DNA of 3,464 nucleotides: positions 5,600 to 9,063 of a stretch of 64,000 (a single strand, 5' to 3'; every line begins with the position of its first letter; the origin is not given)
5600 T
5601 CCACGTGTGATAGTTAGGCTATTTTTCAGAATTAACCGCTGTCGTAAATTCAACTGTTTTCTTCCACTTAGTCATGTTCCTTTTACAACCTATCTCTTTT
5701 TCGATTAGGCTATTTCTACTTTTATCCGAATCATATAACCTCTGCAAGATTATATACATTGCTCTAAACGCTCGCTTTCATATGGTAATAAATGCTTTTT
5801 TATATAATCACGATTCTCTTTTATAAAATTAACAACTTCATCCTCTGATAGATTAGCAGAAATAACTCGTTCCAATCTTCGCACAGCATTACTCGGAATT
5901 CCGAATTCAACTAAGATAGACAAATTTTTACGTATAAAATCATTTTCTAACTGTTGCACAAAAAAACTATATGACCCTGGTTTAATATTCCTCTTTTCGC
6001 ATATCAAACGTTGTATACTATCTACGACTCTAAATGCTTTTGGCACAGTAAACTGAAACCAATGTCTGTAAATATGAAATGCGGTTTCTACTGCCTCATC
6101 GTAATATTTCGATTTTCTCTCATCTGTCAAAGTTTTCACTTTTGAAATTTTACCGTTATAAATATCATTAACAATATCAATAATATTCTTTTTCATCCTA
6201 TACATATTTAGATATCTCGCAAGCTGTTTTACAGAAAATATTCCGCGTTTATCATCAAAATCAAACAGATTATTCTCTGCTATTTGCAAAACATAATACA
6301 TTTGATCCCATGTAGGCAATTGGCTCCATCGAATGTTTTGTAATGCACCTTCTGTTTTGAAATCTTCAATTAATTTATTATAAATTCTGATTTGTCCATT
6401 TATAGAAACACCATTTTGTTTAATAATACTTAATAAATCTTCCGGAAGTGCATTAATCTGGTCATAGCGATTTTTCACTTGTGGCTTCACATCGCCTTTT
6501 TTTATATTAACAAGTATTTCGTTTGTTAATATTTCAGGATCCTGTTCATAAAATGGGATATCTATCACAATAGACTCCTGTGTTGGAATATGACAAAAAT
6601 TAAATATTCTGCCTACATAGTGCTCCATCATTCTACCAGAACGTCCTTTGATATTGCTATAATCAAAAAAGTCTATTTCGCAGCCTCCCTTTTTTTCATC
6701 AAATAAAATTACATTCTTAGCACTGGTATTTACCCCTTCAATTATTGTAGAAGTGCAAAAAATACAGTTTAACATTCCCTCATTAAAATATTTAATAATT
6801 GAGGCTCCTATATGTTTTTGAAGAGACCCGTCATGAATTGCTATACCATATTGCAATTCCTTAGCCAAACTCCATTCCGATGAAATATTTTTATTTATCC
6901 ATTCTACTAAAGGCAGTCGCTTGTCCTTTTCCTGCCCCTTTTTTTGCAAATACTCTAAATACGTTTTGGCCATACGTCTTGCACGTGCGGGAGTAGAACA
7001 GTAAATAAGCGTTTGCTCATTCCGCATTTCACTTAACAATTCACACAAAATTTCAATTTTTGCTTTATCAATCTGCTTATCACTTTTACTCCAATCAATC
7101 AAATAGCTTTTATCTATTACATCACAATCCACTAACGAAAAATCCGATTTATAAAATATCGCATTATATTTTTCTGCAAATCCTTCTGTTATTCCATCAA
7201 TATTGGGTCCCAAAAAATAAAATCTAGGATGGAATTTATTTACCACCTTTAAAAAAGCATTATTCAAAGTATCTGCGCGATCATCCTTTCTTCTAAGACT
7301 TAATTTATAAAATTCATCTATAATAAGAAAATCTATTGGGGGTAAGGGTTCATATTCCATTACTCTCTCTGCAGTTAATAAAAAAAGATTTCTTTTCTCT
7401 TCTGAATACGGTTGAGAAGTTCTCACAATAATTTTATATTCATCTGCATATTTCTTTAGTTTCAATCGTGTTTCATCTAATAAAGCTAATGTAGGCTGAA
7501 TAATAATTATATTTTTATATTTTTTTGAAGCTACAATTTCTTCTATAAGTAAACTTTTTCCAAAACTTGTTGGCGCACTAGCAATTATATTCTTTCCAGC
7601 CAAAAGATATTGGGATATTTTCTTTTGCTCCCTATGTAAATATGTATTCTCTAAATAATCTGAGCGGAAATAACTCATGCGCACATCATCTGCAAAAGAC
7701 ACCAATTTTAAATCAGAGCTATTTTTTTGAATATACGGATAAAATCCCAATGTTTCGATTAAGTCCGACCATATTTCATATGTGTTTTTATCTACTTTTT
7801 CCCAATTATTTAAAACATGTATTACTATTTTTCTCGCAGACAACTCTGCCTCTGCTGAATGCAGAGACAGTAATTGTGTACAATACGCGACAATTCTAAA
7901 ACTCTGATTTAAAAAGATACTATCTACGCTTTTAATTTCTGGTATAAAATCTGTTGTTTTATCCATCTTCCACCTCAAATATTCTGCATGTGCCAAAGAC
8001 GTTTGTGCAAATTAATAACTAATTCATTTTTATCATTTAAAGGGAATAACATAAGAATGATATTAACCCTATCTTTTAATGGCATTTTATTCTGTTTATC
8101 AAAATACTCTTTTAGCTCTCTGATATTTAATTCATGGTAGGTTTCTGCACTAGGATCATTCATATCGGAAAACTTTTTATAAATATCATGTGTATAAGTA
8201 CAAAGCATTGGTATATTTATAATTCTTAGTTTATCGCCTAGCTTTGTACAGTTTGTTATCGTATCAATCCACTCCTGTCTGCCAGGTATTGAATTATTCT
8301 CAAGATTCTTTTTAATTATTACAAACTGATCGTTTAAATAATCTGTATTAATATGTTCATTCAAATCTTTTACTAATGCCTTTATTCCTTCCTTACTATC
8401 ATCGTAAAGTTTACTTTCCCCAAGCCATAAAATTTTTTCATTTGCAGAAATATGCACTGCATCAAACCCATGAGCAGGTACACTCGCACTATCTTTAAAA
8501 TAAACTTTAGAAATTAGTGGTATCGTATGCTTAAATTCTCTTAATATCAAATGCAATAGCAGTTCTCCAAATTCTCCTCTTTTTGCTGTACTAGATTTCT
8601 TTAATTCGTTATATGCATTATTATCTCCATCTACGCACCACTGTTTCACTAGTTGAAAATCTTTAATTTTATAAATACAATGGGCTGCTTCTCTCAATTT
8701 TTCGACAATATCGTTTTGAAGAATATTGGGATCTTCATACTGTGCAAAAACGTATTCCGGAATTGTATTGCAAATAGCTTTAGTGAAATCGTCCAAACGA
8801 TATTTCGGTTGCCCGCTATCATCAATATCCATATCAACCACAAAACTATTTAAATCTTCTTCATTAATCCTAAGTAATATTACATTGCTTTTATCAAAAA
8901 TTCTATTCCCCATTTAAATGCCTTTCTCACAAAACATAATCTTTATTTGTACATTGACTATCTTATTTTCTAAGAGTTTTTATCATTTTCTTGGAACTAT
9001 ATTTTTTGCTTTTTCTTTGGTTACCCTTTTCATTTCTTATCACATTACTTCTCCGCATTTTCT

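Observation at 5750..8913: Two-gene Hachiman-like defence cassette: DUF1837-like nuclease plus SF2 helicase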

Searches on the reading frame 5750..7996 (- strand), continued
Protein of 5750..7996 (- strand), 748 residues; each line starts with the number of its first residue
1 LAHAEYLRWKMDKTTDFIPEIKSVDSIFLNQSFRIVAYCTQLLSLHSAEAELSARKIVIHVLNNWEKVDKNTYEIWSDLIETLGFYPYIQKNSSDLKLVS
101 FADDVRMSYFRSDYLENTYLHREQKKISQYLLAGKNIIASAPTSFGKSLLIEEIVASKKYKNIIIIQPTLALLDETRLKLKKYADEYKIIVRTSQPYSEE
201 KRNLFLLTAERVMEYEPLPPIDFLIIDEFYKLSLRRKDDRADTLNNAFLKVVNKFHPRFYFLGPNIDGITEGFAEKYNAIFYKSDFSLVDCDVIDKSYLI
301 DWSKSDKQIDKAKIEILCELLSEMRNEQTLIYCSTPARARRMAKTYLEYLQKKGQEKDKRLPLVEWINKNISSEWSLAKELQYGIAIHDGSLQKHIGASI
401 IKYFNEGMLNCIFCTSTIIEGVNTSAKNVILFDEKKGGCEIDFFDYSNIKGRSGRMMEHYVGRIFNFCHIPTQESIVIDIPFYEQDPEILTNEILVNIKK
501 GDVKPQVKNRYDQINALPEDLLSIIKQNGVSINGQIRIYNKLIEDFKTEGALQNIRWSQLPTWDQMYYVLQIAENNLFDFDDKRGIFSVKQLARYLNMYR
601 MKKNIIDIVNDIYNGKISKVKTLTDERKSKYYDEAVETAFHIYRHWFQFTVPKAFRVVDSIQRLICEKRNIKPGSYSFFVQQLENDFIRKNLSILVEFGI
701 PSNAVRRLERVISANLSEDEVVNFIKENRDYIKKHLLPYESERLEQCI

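Call 65: predict_structure(alignment_id=A2)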
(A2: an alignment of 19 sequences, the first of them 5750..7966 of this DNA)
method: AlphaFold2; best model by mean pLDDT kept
length: 738 residues; sequences in the alignment: 19
mean_pLDDT: 81.2   pTM: 0.73
mean pLDDT of the five models: 81.2, 78.4, 76.2, 73.0, 72.1
residues with pLDDT >= 90: 231; 70-90: 390; 50-70: 71; < 50: 46
segments of 3 or more residues with pLDDT < 50: 76-78, 86-108, 132-135, 276-279, 442-449
pLDDT, mean of each block of 10 residues (from residue 1): 79 86 86 74 76 81 74 52 47 34 42 75 86 55 85 85 70 86 83 91 85 87 72 87 90 75 81 60 84 93 95 88 88 93 79 92 89 88 85 87 76 68 80 70 45 81 75 78 88 90 92 87 93 84 76 92 91 82 95 90 92 88 91 86 91 90 82 85 82 90 87 91 92 85
secondary structure, 60 per line:
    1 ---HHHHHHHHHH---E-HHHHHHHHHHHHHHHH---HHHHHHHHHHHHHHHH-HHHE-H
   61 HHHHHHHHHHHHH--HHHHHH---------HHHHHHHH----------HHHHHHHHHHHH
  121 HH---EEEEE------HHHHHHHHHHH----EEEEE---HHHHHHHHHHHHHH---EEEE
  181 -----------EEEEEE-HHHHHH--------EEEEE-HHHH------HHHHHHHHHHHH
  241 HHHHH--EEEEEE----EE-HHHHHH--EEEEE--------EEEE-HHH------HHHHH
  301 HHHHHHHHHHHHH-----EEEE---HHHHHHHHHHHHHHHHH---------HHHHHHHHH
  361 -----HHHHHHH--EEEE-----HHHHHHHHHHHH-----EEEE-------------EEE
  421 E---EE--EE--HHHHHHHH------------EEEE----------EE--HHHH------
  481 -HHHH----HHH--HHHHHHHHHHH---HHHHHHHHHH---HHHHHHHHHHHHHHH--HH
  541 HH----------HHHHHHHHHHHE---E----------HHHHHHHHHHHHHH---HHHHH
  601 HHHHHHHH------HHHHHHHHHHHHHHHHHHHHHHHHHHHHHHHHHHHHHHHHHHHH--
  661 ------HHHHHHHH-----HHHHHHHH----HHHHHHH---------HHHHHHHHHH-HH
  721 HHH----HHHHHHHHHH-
elements in order (helices of 4 or more, strands of 3 or more residues): H4-13 H19-34 H38-53 H60-73 H76-81 H91-98 H109-122 E126-130 H137-147 E152-156 H160-173 E177-180 E192-197 H199-204 E213-217 H219-222 H229-245 E248-253 H261-266 E269-273 E282-285 H296-313 E319-322 H326-342 H352-360 H366-372 E375-378 H384-395 E401-404 E418-421 H433-440 E453-456 H471-474 H482-485 H495-505 H509-518 H522-536 H539-542 H553-563 H579-592 H596-608 H615-658 H667-674 H680-687 H692-698 H708-717 H719-723 H728-737

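Call 67: fold_search(model_id=the predicted structure, library=pdb)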
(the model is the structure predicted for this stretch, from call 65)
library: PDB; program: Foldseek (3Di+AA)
matches with E <= 10: 1388; with E <= 0.001: 627
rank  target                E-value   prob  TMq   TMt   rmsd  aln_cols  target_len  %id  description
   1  8zue_B                9.5e-27  1.00  0.69  0.78   6.3       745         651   23  cryo-electron microscopy (cryo-EM) structure of the Hachiman defense system from Escherichia coli (released 2025-03-26)
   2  5a9j_B                1.4e-15  1.00  0.52  0.49  10.0       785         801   15  Crystal structure of the Helicase domain of human DNA polymerase theta, apo-form (released 2015-12-16)
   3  9bh7_A                8.3e-15  1.00  0.51  0.49  10.4       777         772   14  Human DNA polymerase theta helicase domain dimer in the apo form (released 2024-05-01)
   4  5a9j_A                8.3e-15  1.00  0.51  0.47  10.4       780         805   15  Crystal structure of the Helicase domain of human DNA polymerase theta, apo-form (released 2015-12-16)
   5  5a9j_D                1.1e-14  1.00  0.52  0.50  10.5       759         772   16  Crystal structure of the Helicase domain of human DNA polymerase theta, apo-form (released 2015-12-16)
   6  5a9f                  1.4e-14  1.00  0.49  0.47  10.9       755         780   16  Crystal structure of the Helicase domain of human DNA polymerase theta in complex with ADP (released 2015-12-16)
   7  9bh6_A                2.1e-14  1.00  0.53  0.51  11.1       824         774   15  Human DNA polymerase theta helicase domain tetramer in the apo form (released 2024-05-01)
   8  5a9j_C                2.5e-14  1.00  0.50  0.47  11.2       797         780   14  Crystal structure of the Helicase domain of human DNA polymerase theta, apo-form (released 2015-12-16)
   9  9bha_B                2.9e-14  1.00  0.46  0.44  14.8       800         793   14  Human DNA polymerase theta helicase domain dimer bound to DNA in the microhomology annealed conformation (released 2024-05-01)
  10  5aga                  3.2e-14  1.00  0.47  0.45  12.0       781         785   15  Crystal structure of the Helicase domain of human DNA polymerase theta in complex with AMPPNP (released 2015-02-25)
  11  9bpa_A                5.8e-14  1.00  0.52  0.52   9.6       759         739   16  Human DNA polymerase theta helicase domain in complex with inhibitor AB25583, tetramer form (released 2024-08-28)
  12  9b15_B                8.1e-14  1.00  0.47  0.50  11.2       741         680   15  Superfamily 2 helicase Hel308 containing the beta-hairpin from DNA pol theta helicase-like domain (released 2025-03-19)
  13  2p6r_A                1.1e-13  1.00  0.44  0.47  11.6       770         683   15  Crystal structure of superfamily 2 helicase Hel308 in complex with unwound DNA (released 2007-06-12)
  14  9b15_A                1.7e-13  1.00  0.49  0.52  11.8       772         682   15  Superfamily 2 helicase Hel308 containing the beta-hairpin from DNA pol theta helicase-like domain (released 2025-03-19)
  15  9bh8_A                1.8e-13  1.00  0.49  0.47  13.2       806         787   16  Human DNA polymerase theta helicase domain dimer bound to DNA in the microhomology searching conformation (released 2024-05-01)
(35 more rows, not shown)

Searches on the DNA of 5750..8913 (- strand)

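Call 46: search_dna_similar(query=window:5750-8913:-, collection=plasmids, mode=distant, max_rows=10)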
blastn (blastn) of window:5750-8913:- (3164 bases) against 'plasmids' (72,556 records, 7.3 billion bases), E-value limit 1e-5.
Records with a match: 5; places in all: 5; records where one place covers at least 80% of the query: 0.
Best place of each record, by identity: 60-80% 5.
By first word of the organism name: Bacillus 5.
By predicted mobility (MOB-suite, as given by PLSDB): non-mobilizable 4; conjugative 1.
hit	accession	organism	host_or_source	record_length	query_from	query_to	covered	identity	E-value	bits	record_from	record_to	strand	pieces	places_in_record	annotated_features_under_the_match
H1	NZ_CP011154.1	Bacillus cereus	cell culture,soil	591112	1317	2318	22%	71.6%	3e-51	364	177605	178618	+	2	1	DEAD/DEAH box helicase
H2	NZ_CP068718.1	Bacillus cereus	single cell,oral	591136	1317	2318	22%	71.6%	3e-51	364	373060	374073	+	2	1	DEAD/DEAH box helicase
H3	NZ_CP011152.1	Bacillus cereus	cell culture,soil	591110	1317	2318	22%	71.5%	3e-51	364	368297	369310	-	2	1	DEAD/DEAH box helicase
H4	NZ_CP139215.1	Bacillus cereus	environmental samples,soil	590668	1317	2318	22%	71.5%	3e-51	364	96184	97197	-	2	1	DEAD/DEAH box helicase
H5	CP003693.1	Bacillus thuringiensis MC28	-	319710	1327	2286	13%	71.5%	6e-28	207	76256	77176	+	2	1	helicase-like protein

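Call 47: search_dna_similar(query=window:5750-8913:-, collection=phages, mode=distant, max_rows=10)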
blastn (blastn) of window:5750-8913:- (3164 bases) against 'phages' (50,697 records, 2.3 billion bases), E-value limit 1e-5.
No match.

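Call 49: get_annotated_region(hit=H1, flank=4000)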
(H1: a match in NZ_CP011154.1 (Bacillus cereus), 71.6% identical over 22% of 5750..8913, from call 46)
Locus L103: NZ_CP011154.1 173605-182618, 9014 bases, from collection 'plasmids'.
description: Bacillus cereus strain CMCC P0011 plasmid pRML05, complete sequence
organism: Bacillus cereus (NCBI taxid 1396)
taxonomy: Bacteria; Bacillota; Bacilli; Bacillales; Bacillaceae; Bacillus; Bacillus cereus
host: -; source: cell culture,soil; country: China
typing (MOB-suite, as given by PLSDB): non-mobilizable; replicon rep_cluster_125; mating-pair formation MPF_T
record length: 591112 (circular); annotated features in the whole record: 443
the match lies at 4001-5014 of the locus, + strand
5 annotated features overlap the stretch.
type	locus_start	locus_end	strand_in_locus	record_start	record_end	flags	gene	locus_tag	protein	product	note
CDS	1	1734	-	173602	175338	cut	gajA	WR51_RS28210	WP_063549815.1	Gabija anti-phage system endonuclease GajA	-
CDS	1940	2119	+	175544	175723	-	-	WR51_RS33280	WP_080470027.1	helix-turn-helix transcriptional regulator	-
CDS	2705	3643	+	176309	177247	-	-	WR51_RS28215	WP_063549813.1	DUF1837 domain-containing protein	-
CDS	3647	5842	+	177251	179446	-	-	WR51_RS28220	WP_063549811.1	DEAD/DEAH box helicase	-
CDS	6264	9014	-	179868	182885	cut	-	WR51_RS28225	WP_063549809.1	DEAD/DEAH box helicase family protein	-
